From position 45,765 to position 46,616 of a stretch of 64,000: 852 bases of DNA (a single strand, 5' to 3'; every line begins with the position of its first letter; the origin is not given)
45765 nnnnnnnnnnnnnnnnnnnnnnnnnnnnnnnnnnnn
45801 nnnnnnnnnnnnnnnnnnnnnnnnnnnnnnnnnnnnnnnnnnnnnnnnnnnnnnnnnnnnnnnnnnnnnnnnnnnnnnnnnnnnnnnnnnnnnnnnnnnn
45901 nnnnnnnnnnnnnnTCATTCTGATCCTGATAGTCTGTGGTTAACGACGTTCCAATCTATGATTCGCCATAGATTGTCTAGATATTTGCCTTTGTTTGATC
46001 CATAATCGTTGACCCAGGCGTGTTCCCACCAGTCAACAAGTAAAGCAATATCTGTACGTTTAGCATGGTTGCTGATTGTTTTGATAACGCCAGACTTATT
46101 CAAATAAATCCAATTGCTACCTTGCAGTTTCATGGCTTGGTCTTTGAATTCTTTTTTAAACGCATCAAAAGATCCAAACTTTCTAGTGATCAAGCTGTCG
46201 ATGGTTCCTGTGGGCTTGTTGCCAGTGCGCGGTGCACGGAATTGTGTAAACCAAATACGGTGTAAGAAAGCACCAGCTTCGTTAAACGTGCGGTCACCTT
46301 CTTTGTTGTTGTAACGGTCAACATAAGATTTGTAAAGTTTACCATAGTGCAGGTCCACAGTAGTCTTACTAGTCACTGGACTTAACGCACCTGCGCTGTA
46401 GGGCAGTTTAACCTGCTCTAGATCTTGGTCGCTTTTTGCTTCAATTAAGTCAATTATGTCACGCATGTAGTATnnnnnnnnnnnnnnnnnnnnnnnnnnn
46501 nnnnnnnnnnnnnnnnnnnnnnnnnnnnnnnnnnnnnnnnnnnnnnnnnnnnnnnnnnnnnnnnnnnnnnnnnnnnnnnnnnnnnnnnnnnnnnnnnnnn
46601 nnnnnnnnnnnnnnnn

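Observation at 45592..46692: IscA - Fe/Mn-SOD - IF-1 gene trio, part of a wider oxidative-stress/iron gene set (Dps 134-571, quinone oxidoreductase 49804-50802)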

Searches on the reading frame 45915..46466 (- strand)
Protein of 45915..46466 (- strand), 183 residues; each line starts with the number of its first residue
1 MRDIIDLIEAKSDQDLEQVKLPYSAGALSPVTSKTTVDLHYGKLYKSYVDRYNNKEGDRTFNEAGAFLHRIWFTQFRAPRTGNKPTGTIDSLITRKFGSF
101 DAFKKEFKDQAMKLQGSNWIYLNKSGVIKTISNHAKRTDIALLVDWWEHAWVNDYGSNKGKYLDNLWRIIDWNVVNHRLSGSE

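Call 3: search_protein_families(library=pfam, proteins=[window:45915-46466:-], max_evalue=0.01)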
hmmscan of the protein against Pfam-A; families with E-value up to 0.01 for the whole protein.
window:45915-46466:- (183 aa): 2 families
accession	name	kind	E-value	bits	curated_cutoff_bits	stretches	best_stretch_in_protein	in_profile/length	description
PF02777.23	Sod_Fe_C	-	4.1e-22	78.6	20.9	1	85-178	1-102/102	Iron/manganese superoxide dismutases, C-terminal domain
PF00081.27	Sod_Fe_N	-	3.8e-09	37.3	27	1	20-55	6-41/82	Iron/manganese superoxide dismutases, alpha-hairpin domain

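Call 9: search_dna_similar(query=window:45915-46466:-, collection=phages, mode=protein, max_rows=30, max_evalue=0.001)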
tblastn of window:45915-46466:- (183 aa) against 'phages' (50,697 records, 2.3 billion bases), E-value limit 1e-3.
Records with a match: 29; places in all: 29; records where one place covers at least 80% of the query: 26.
Best place of each record, by identity: <60% 29.
By first word of the organism name: Pseudomonas 11; Staphylococcus 4; Bacteriophage 3; Salmonella 3; Acinetobacter 2; Enterococcus 2; Vibrio 1; Listeria 1; Escherichia 1; Bacillus 1.
By host as written in the record: - 10; Pseudomonas aeruginosa PAO1 5; Staphylococcus aureus 4; Pseudomonas aeruginosa 3; Homo sapiens 2; Vibrio cyclitrophicus 1; Listeria monocytogenes 1; Enterococcus faecalis 1; and 2 more.
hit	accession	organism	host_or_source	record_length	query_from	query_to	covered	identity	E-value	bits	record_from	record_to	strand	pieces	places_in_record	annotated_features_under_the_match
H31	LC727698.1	Pseudomonas phage sp. 30-3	Pseudomonas aeruginosa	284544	1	172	94%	41.9%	3e-38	144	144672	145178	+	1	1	hypothetical protein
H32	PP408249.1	Pseudomonas phage vB_Pa-PAC2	Pseudomonas aeruginosa PAO1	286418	1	172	94%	41.9%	3e-38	144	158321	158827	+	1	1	hypothetical protein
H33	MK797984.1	Pseudomonas phage vB_PaeM_PA5oct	-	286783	1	172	94%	41.9%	3e-38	144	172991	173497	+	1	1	hypothetical protein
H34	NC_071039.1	Pseudomonas phage vB_PaeM_PA5oct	-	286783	1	172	94%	41.9%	3e-38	144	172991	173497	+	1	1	hypothetical protein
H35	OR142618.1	Pseudomonas phage Callisto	Pseudomonas aeruginosa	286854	1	172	94%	41.9%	3e-38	144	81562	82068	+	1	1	sodB: superoxide dismutase [Mn/Fe]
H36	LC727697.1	Pseudomonas phage sp. 30-2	Pseudomonas aeruginosa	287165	1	172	94%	41.9%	3e-38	144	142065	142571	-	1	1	hypothetical protein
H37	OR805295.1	Pseudomonas phage Paride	Pseudomonas aeruginosa PAO1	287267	1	172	94%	41.9%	3e-38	144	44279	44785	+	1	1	hypothetical protein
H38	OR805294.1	Pseudomonas phage Ettore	Pseudomonas aeruginosa PAO1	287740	1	172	94%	41.9%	3e-38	144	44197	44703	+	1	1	hypothetical protein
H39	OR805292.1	Pseudomonas phage Cassandra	Pseudomonas aeruginosa PAO1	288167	1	172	94%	41.9%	3e-38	144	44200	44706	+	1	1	hypothetical protein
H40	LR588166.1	Pseudomonas phage vB_PaeM_MIJ3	-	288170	1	172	94%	41.9%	3e-38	144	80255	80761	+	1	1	sodB: Superoxide dismutase [Mn/Fe]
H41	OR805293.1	Pseudomonas phage Deifobo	Pseudomonas aeruginosa PAO1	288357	1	172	94%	41.9%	3e-38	144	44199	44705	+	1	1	hypothetical protein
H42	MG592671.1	Vibrio phage 2.275.O._10N.286.54.E11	Vibrio cyclitrophicus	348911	23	179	86%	41.8%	9e-35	134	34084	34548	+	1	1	manganese/iron superoxide dismutase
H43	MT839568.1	Bacteriophage sp.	human fecal samples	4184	17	179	89%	38.9%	3e-28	115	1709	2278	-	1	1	record has no annotation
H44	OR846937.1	Listeria phage LM 4-11-1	Listeria monocytogenes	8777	21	182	89%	29.7%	8e-17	83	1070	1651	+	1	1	record has no annotation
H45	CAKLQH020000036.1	Acinetobacter phage MD-2021a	not known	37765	21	181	88%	29.5%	4e-13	72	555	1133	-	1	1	sodB: superoxide dismutase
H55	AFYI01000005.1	Salmonella enterica subsp. enterica serovar Infantis str. ...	Homo sapiens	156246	21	173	84%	25.7%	1e-8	59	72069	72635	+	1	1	superoxide dismutase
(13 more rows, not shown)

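Call 14: search_protein_families(library=phrogs, proteins=[window:45915-46466:-], max_evalue=0.001)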
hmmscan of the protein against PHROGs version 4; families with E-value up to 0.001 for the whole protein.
window:45915-46466:- (183 aa): 0 families

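Call 16: find_encoding_contigs(protein=window:45915-46466:-, flank=10000, max_places=8)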
Protein window:45915-46466:- (183 aa): 5 contigs read that carry it; 3 places shown.
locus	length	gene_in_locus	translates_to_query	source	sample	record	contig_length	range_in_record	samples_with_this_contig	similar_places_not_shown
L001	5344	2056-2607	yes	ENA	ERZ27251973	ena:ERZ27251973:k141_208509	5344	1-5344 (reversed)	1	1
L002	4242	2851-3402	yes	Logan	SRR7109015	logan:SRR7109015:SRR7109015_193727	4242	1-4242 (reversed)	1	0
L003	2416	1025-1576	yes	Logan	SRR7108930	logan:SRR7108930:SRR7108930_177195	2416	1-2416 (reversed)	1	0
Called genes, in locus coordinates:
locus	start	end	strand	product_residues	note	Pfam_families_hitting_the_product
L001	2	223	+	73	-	?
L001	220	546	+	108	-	-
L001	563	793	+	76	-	-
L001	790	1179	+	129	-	-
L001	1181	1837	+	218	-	-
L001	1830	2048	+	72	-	PF01176:eIF-1a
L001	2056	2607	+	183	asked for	PF00081:Sod_Fe_N (weak), PF02777:Sod_Fe_C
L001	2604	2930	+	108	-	PF01521:Fe-S_biosyn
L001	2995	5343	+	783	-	?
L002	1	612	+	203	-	?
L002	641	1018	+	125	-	-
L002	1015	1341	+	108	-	-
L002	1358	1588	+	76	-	-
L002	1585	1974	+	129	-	-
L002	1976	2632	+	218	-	-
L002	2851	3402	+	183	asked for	PF00081:Sod_Fe_N (weak), PF02777:Sod_Fe_C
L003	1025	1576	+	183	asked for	PF00081:Sod_Fe_N (weak), PF02777:Sod_Fe_C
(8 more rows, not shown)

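Call 17: find_related_loci(query=window:45915-46466:-, collection=viral_contigs, flank=6000)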
Query window:45915-46466:- (183 aa) in viral_contigs; peptide patterns used: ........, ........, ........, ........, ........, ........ (x = any residue, [..] = any of these).
522 stretches matched a pattern; 517 encode a relative of the query (tblastn E <= 1e-3); the best 80 are kept; 80 distinct loci.
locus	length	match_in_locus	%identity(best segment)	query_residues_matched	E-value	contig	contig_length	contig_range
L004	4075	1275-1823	87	1-183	2e-111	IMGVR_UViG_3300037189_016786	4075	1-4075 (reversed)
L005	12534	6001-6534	71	1-179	3e-86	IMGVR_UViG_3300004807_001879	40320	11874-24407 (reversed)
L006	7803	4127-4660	70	1-179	6e-85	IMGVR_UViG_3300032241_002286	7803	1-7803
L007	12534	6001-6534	70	1-179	8e-83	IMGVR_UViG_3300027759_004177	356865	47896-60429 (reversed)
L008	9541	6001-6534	70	1-179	8e-83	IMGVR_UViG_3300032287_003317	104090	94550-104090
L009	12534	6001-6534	67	1-179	1e-80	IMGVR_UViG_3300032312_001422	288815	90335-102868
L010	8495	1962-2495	68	1-179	1e-79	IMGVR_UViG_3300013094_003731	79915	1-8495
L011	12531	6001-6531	66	1-179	3e-79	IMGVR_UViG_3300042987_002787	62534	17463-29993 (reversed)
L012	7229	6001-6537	64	1-179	2e-78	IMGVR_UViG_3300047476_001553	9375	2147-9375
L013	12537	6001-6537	63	1-179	7e-78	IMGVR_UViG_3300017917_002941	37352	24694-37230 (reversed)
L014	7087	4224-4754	66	1-179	2e-77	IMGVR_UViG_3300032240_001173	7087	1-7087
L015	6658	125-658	67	1-179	3e-77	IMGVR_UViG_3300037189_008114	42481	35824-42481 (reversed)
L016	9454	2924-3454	64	1-179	2e-76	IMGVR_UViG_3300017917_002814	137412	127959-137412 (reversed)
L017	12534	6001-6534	66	1-179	5e-76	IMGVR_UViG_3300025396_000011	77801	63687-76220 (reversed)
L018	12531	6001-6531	64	1-179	8e-76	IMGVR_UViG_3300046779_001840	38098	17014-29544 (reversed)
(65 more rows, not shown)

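Call 20: search_solved_structures(query=window:45915-46466:-, show_alignments=3, max_evalue=0.00001)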
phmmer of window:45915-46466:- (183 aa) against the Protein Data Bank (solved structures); distinct sequences matched with E-value up to 0.00001: 154 (the best 60 are shown).
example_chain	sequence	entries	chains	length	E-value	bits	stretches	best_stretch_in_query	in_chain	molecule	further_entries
8avm_A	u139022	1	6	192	1.7e-28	102.5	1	59-179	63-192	Superoxide dismutase [Fe]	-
8avl_A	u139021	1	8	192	5.8e-28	100.8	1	59-179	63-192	Superoxide dismutase [Fe]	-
1ues_A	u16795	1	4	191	5.9e-28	100.8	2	58-178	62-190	superoxide dismutase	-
1qnn_A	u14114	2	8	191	9.9e-28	100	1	17-178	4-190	SUPEROXIDE DISMUTASE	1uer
2cw2_A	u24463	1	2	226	2.1e-24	89.2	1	55-179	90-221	superoxide dismutase 1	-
1b06_A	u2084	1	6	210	3.6e-24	88.4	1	59-179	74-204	PROTEIN (SUPEROXIDE DISMUTASE)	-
1isa_A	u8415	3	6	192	3.8e-24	88.4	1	53-179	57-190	IRON(II) SUPEROXIDE DISMUTASE | IRON(III) SUPEROXIDE DISMUTASE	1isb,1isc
2bkb_A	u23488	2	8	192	3.8e-24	88.3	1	53-179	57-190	SUPEROXIDE DISMUTASE [FE]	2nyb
1za5_A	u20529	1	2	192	5.2e-24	87.9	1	18-179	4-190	Superoxide dismutase [Fe]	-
12ss_A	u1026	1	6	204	3.7e-22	81.9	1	17-180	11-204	Superoxide dismutase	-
1p7g_A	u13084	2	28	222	2.9e-21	79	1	21-180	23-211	Superoxide dismutase | Superoxide dismutase [Fe]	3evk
9twa_A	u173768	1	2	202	4.4e-21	78.4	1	62-180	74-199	Superoxide dismutase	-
4l2b_A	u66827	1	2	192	4.8e-21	78.2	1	55-177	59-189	Superoxide dismutase [Fe]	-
4l2a_A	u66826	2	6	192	5.5e-21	78.1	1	56-177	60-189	Superoxide dismutase [Fe]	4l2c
3lio_A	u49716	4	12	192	5.8e-21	78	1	18-177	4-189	iron superoxide dismutase | Superoxide dismutase [Fe]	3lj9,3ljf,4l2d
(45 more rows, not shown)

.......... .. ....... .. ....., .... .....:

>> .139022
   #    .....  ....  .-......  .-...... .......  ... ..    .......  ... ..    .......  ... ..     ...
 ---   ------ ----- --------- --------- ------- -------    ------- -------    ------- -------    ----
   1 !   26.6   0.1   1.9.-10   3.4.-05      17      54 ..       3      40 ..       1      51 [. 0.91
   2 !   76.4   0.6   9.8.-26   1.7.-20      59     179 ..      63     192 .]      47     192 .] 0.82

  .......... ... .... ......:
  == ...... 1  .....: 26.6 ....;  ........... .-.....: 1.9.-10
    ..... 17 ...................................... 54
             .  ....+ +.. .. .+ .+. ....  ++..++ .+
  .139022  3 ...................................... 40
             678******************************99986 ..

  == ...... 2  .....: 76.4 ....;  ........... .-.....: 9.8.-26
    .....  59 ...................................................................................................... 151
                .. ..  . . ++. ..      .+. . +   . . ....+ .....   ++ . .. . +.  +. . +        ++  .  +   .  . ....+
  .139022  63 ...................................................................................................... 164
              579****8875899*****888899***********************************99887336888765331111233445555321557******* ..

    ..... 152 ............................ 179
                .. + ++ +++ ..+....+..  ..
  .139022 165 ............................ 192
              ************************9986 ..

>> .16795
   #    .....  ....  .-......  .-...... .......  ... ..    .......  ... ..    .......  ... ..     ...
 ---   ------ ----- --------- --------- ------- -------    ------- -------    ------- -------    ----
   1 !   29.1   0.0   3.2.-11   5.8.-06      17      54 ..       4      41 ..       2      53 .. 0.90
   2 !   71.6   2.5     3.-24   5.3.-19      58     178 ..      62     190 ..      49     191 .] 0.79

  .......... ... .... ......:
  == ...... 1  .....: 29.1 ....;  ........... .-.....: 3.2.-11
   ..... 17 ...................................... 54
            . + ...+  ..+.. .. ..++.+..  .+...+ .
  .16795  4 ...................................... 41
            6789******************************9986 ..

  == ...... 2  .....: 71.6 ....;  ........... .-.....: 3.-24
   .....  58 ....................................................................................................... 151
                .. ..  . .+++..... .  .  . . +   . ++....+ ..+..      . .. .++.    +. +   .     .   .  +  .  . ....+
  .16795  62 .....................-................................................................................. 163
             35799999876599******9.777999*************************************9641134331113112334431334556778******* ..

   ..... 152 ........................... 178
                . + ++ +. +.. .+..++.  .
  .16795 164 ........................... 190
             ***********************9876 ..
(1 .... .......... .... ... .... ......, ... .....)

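Call 21: search_protein_families(library=ncbifam, proteins=[window:45915-46466:-], max_evalue=0.001)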
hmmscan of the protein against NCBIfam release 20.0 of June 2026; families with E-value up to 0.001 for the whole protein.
window:45915-46466:- (183 aa): 3 families
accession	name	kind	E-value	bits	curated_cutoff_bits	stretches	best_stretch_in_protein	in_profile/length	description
NF007832.0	PRK10543.1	equivalog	1.9e-26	92.8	348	2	60-179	64-191/193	superoxide dismutase [Fe]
NF041312.1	Superox_dis_Halo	equivalog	3.3e-20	72.9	300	1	58-178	61-187/196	superoxide dismutase [Mn]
NF008177.0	PRK10925.1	equivalog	1.8e-12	47.5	363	1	76-179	86-202/206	superoxide dismutase [Mn]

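Call 22: get_annotated_region(hit=H33, flank=4000)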
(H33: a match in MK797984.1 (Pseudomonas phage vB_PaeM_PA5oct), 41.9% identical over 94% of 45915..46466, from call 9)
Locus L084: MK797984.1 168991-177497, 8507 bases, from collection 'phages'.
description: Pseudomonas phage vB_PaeM_PA5oct, complete genome.
organism: Pseudomonas phage vB_PaeM_PA5oct (NCBI taxid 2163605)
taxonomy: Viruses; Duplodnaviria; Heunggongvirae; Uroviricota; Caudoviricetes; Arenbergviridae; Wroclawvirus; Wroclawvirus PA5oct
host: -; source: -; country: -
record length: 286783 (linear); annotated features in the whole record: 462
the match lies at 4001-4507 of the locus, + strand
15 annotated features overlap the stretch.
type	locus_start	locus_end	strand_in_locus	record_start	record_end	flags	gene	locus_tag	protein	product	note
CDS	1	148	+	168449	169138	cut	-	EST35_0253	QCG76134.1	GTP cyclohydrolase type 1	ESI-MS/MS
CDS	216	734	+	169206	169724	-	-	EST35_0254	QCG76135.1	6-carboxytetrahydropterin synthase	ESI-MS/MS; 6-carboxytetrahydropterin synthase, Queuosine biosynthesis QueD, PTPS-I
CDS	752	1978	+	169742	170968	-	-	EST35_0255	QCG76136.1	ATP-dependent Clp protease ATP-binding subunit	ATP-dependent Clp protease ATP-binding subunit ClpX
CDS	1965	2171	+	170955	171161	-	-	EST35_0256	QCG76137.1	30S ribosomal protein S21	-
CDS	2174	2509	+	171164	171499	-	-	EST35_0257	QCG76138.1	hypothetical protein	-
CDS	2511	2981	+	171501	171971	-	-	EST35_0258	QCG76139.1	hypothetical protein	-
CDS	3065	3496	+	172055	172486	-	-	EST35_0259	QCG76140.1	heat shock protein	-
CDS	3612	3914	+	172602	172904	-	-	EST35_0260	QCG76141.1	ATP-dependent Clp protease adapter protein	ATP-dependent Clp protease adapter protein ClpS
CDS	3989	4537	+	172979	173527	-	-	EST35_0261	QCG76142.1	hypothetical protein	ESI-MS/MS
CDS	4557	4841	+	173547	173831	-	-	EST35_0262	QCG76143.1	hypothetical protein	-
CDS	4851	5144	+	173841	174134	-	-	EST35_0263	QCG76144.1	hypothetical protein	-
CDS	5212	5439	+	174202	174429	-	-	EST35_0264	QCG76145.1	hypothetical protein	-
CDS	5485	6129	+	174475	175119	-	-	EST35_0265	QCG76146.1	FtsH-interacting integral membrane protein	-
CDS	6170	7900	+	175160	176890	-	-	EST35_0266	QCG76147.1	cell division protein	ESI-MS/MS; cell division protein FtsH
CDS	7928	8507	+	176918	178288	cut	-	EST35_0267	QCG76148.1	putative DNA ligase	ESI-MS/MS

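Call 23: get_annotated_region(hit=H42, flank=4000)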
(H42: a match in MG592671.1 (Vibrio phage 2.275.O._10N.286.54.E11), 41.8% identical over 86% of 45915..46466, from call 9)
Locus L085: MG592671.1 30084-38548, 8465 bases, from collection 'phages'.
description: Vibrio phage 2.275.O._10N.286.54.E11, partial genome.
organism: Vibrio phage 2.275.O._10N.286.54.E11 (NCBI taxid 1881285)
taxonomy: Viruses; Duplodnaviria; Heunggongvirae; Uroviricota; Caudoviricetes
host: Vibrio cyclitrophicus; source: iron chloride precipitation of 0.2um-filtered seawater, resuspended in oxalate solution; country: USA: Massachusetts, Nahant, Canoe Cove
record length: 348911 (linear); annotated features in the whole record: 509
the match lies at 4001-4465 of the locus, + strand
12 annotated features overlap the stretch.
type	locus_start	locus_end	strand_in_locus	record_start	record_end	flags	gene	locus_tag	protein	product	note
CDS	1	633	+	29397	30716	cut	-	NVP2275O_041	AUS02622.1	P-loop containing nucleoside triphosphate hydrolase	NVP2275O_041; cvp_best_match:RF_PEP_414087228; InterPro:IPR027417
CDS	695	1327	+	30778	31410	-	-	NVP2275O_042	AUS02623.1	hypothetical protein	NVP2275O_042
CDS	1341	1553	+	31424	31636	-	-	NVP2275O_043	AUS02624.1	hypothetical protein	NVP2275O_043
CDS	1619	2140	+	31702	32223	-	-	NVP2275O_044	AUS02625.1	translation initiation factor IF-3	NVP2275O_044; tara_best_match:OM-RGC.v1.018611987; cvp_best_match:RF_PEP_414087231; InterPro:IPR019814; ...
CDS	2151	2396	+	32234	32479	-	-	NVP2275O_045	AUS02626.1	RpsU3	NVP2275O_045; tara_best_match:OM-RGC.v1.032382201; InterPro:IPR001911; kegg:none|pfam:PF01165|cog:COG0828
CDS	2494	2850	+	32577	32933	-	-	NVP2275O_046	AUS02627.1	ribosomal protein L7/L12/ClpS-like adaptor protein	NVP2275O_046; InterPro:IPR014719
CDS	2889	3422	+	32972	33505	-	-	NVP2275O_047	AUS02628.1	KTSC domain protein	NVP2275O_047; cvp_best_match:RF_PEP_414087233; InterPro:IPR025309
CDS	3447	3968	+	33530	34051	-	-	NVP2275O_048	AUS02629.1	hypothetical protein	NVP2275O_048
CDS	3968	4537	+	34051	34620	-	-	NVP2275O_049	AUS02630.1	manganese/iron superoxide dismutase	NVP2275O_049; tara_best_match:OM-RGC.v1.017085054; InterPro:IPR019832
CDS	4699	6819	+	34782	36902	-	-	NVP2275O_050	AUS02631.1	DNA topoisomerase, type IIA subunit B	NVP2275O_050; cvp_best_match:NCBI_PEP_441462845; InterPro:IPR013506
CDS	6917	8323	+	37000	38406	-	-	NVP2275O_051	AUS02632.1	DNA gyrase/topoisomerase IV subunit A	NVP2275O_051; cvp_best_match:NCBI_PEP_441462844; InterPro:IPR013758; pfam:PF00521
CDS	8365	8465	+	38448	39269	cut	-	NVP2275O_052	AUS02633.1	hypothetical protein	NVP2275O_052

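Call 24: get_annotated_region(hit=H55, flank=300)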
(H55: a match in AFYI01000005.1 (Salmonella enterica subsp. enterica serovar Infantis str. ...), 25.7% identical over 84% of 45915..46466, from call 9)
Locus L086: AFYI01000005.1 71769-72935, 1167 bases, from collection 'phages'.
description: Salmonella enterica subsp. enterica serovar Infantis str. SARB27 SEENIN0B_Contig0.5, whole genome shotgun sequence.
organism: Salmonella enterica subsp. enterica serovar Infantis str. SARB27 (NCBI taxid 596155)
taxonomy: Bacteria; Pseudomonadati; Pseudomonadota; Gammaproteobacteria; Enterobacterales; Enterobacteriaceae; Salmonella
host: Homo sapiens; source: -; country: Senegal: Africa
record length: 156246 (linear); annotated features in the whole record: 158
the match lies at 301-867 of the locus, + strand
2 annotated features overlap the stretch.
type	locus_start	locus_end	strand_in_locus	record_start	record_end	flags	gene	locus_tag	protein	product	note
CDS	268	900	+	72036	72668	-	-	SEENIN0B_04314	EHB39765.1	superoxide dismutase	KEGG: sei:SPC_4162 6.1e-113 sodA; manganese superoxide dismutase; K04564 superoxide dismutase, Fe-Mn family; locus tag ...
CDS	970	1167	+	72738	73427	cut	-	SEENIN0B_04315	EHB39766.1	MOSC domain protein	KEGG: hip:CGSHiEE_01660 1.9e-15 uridine phosphorylase; locus tag in AE006468 is STM4056; yiiM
